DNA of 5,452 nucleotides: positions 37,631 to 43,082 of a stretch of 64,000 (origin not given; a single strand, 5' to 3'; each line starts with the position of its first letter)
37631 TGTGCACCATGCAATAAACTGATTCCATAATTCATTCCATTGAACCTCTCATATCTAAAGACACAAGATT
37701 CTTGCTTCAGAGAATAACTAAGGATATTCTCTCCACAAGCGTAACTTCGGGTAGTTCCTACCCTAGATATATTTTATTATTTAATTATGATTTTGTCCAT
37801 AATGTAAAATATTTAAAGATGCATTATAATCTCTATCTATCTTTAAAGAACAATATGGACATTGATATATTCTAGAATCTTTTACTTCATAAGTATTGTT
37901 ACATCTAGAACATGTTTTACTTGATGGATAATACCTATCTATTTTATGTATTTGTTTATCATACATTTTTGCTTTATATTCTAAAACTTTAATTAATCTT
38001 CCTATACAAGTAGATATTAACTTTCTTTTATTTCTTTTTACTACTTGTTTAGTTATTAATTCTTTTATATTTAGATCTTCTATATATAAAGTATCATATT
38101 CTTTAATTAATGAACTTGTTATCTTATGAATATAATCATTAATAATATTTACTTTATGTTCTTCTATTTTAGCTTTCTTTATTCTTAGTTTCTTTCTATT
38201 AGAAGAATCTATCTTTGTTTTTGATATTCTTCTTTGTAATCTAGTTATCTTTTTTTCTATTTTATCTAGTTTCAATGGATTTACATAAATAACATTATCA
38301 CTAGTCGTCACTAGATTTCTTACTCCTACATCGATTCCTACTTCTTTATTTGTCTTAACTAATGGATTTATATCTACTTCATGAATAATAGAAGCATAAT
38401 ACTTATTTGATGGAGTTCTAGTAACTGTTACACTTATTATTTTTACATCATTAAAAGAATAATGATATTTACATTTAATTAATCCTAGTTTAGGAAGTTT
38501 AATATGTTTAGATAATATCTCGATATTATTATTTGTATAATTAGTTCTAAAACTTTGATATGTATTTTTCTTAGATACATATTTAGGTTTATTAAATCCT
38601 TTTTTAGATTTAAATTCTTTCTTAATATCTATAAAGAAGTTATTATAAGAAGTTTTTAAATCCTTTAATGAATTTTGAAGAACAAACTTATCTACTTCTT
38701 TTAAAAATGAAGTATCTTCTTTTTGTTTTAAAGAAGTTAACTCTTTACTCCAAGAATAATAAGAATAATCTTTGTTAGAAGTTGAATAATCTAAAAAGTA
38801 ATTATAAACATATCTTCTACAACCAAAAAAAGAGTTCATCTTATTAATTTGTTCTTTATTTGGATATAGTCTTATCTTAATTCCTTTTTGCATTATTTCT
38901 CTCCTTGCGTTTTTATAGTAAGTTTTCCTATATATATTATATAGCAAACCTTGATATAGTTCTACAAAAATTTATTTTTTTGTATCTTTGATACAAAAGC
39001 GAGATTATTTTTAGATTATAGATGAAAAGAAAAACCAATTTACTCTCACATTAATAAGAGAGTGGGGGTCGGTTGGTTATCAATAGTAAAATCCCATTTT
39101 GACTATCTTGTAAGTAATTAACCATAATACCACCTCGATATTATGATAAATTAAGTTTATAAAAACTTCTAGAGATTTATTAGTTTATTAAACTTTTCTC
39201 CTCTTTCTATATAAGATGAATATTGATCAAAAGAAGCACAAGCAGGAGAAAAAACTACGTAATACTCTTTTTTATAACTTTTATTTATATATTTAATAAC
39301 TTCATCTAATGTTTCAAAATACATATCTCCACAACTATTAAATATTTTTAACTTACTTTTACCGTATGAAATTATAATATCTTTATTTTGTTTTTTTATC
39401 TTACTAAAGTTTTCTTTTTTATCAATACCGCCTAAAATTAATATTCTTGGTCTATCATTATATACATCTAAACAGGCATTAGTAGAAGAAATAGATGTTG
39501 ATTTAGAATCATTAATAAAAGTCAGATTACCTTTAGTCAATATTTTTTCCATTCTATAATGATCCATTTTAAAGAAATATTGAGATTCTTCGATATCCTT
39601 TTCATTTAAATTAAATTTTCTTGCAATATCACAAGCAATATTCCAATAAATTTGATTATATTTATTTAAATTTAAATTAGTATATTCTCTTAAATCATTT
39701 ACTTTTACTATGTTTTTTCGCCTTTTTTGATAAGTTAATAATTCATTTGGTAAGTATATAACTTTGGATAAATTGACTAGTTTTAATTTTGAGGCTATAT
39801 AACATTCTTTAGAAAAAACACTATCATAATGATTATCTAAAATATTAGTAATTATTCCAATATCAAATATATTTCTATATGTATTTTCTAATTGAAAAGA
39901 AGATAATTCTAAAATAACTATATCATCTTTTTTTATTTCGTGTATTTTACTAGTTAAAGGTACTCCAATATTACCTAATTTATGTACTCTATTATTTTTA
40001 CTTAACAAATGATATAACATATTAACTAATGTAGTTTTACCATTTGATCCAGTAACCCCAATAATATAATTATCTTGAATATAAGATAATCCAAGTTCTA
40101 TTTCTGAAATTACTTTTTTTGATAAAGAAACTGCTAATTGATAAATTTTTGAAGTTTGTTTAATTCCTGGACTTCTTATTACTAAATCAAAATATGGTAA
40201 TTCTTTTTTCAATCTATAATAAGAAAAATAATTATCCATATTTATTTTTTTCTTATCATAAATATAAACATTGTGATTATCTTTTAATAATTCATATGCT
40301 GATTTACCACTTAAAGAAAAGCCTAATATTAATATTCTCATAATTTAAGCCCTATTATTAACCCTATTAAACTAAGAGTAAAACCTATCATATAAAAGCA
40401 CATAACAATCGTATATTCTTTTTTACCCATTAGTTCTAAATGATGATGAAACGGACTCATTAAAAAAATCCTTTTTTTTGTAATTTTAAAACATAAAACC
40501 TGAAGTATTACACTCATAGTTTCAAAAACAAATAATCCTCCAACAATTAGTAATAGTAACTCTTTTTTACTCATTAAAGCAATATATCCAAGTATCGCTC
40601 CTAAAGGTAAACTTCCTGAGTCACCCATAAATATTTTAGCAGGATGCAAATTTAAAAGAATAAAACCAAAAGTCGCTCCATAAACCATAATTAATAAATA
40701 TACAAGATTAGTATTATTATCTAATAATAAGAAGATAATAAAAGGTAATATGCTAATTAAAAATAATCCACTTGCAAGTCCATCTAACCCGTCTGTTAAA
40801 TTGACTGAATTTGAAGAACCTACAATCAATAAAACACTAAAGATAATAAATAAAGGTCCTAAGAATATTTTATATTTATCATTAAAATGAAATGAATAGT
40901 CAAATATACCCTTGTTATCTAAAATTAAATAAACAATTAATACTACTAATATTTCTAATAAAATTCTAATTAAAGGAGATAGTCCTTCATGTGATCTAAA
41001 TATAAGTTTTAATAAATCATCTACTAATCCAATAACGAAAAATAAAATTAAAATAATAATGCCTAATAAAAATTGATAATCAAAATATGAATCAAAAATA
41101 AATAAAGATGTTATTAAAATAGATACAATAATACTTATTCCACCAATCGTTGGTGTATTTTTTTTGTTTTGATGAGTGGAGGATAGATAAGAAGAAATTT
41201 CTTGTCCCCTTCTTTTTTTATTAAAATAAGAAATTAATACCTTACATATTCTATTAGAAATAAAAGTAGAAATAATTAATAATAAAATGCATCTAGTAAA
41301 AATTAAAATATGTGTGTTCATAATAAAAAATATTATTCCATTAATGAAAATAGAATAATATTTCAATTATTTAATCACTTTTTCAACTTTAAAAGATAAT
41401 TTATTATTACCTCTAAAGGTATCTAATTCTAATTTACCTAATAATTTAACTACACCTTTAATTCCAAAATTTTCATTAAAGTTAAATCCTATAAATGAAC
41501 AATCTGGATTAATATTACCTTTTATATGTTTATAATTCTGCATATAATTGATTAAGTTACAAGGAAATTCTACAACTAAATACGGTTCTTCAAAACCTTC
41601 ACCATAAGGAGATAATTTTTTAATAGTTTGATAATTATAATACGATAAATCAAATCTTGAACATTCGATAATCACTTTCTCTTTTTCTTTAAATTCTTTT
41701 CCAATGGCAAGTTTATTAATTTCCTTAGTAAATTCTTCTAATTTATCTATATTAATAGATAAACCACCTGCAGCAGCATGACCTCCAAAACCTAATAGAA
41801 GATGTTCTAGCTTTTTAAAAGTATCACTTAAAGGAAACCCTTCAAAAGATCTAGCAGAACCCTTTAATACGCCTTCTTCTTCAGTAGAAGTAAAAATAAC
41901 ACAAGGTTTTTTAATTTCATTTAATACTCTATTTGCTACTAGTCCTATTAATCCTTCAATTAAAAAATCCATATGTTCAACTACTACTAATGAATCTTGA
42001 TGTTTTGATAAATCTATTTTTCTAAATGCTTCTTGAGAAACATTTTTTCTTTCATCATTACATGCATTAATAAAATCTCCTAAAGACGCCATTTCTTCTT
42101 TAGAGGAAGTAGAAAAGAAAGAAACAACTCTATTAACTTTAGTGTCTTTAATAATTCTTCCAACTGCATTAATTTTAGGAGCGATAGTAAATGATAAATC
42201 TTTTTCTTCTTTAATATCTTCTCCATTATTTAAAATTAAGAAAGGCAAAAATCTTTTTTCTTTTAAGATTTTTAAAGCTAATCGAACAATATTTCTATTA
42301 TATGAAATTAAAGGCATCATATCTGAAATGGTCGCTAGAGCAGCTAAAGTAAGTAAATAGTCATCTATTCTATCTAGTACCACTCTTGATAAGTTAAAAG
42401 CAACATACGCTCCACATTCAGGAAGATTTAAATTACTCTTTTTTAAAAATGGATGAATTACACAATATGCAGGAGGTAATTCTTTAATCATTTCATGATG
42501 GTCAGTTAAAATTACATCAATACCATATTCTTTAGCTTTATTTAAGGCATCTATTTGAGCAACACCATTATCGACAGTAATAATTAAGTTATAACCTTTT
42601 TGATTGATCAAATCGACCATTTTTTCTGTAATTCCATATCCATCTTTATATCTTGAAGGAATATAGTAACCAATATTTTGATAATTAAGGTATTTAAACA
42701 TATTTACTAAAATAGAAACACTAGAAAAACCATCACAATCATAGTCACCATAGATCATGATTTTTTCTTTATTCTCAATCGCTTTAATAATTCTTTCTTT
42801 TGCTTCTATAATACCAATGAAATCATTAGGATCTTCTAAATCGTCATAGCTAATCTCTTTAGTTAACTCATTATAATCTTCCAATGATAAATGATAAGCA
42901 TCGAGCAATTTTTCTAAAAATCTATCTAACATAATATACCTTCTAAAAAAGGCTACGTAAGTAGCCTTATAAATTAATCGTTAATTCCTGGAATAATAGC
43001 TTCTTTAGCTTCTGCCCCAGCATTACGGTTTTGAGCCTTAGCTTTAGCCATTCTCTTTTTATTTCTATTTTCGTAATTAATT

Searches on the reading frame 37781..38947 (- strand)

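Call 12: search_protein_families(library=pfam, proteins=[window:37781-38947:-], max_evalue=0.00001)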
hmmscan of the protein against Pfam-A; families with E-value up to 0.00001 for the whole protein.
window:37781-38947:- (388 aa): 3 families
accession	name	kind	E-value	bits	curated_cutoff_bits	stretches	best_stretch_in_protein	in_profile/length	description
PF07282.18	Cas12f1-like_TNB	-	4.1e-21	75.3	26.3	1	316-380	2-60/60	Cas12f1-like, TNB domain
PF01385.25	OrfB_IS605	-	7e-21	75.1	30.5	1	193-298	9-117/120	Probable transposase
PF12323.14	HTH_OrfB_IS605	-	8.5e-15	54.4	21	1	19-56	1-39/47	Helix-turn-helix domain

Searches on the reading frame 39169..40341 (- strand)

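Call 12: search_protein_families(library=pfam, proteins=[window:39169-40341:-], max_evalue=0.00001)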
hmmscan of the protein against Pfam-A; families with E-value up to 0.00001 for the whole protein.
window:39169-40341:- (390 aa): 1 family
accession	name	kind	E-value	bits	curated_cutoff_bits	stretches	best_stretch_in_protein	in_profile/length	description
PF08245.18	Mur_ligase_M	-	1.7e-16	61.3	24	1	96-218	1-141/200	Mur ligase middle domain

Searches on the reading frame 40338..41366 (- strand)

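Call 47: search_protein_families(library=ncbifam, proteins=[window:40338-41366:-], max_evalue=0.00001)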
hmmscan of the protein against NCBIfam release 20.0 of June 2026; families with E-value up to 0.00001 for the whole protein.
window:40338-41366:- (342 aa): 3 families
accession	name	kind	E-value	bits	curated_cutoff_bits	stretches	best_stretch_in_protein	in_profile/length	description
TIGR00445.1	mraY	equivalog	2.1e-75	254.2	192.05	1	40-337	4-316/321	phospho-N-acetylmuramoyl-pentapeptide-transferase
NF053644.1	MraY_archaea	equivalog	2e-33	116.1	450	2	168-336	177-340/340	pseudomurein biosynthesis MraY family phospho-N-acetylmuramoyl-pentapeptide-transferase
TIGR02380.1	ECA_wecA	exception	7.1e-15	55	326.05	1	67-264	37-227/346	UDP-N-acetylglucosamine--undecaprenyl-phosphate N-acetylglucosaminephosphotransferase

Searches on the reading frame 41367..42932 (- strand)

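Call 47: search_protein_families(library=ncbifam, proteins=[window:41367-42932:-], max_evalue=0.00001)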
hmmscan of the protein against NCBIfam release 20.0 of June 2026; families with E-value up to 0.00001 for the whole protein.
window:41367-42932:- (521 aa): 5 families
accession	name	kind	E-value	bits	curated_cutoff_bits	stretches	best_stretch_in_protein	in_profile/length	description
TIGR00644.1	recJ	equivalog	3.1e-109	365.7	396.9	1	23-517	22-544/546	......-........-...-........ exonuclease RecJ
NF008290.0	PRK11070.1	equivalog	2.9e-60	204.4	900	1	28-519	44-574/577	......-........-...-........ exonuclease RecJ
NF053576.1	RecJ_archaeal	equivalog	2.1e-21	76.3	360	1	47-221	3-170/452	RecJ family nuclease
NF040701.1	RecJ_Meth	equivalog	1.3e-14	53.8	550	1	54-216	5-163/449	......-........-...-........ exonuclease RecJ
NF053575.1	GAN_nuclease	exception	3.8e-10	39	850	1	277-408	325-463/467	GINS-associated RecJ family nuclease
